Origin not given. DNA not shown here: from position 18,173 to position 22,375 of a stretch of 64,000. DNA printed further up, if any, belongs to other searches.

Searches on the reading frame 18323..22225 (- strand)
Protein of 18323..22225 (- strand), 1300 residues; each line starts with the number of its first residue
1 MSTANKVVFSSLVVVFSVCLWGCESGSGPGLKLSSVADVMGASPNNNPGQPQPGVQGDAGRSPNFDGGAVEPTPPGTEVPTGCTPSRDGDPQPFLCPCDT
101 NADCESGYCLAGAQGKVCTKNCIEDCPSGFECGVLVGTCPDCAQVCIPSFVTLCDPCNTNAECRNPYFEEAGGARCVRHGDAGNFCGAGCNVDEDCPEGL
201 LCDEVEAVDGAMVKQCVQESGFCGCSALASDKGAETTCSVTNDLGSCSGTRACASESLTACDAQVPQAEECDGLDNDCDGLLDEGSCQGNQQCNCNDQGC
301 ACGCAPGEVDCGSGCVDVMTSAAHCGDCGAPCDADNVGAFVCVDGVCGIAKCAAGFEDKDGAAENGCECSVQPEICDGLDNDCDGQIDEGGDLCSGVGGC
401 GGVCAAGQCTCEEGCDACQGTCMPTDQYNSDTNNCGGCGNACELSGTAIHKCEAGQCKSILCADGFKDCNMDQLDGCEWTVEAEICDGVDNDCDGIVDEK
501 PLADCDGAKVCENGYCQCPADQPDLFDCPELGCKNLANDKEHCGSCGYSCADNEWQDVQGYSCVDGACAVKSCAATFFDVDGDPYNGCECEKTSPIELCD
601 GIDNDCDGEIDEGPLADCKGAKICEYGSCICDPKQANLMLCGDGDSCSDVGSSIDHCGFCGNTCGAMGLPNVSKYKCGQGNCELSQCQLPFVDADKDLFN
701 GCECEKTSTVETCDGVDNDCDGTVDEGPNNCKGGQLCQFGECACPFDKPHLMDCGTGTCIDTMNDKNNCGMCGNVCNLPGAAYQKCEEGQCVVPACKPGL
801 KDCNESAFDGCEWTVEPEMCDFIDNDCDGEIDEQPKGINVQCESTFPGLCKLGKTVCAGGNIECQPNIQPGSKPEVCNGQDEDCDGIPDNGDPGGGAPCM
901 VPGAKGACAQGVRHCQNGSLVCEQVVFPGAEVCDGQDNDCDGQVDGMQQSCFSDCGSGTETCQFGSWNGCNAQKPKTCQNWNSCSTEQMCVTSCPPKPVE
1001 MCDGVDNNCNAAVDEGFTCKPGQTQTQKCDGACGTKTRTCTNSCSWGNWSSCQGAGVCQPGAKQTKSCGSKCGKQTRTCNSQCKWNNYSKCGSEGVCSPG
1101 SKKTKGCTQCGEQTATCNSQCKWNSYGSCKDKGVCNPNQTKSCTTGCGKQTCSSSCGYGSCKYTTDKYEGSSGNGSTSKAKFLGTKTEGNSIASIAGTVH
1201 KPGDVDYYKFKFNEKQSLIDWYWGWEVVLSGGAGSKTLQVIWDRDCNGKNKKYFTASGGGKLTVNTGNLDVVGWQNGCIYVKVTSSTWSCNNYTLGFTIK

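Call 83: search_protein_families(library=pfam, proteins=[window:18323-22225:-], max_evalue=0.0001)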
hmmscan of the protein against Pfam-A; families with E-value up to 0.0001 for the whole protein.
window:18323-22225:- (1300 aa): 1 family
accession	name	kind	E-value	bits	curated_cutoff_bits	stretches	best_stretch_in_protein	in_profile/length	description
PF11617.13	Cu-binding_MopE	-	5.6e-33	113.3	27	2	372-389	13-30/30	Putative metal-binding motif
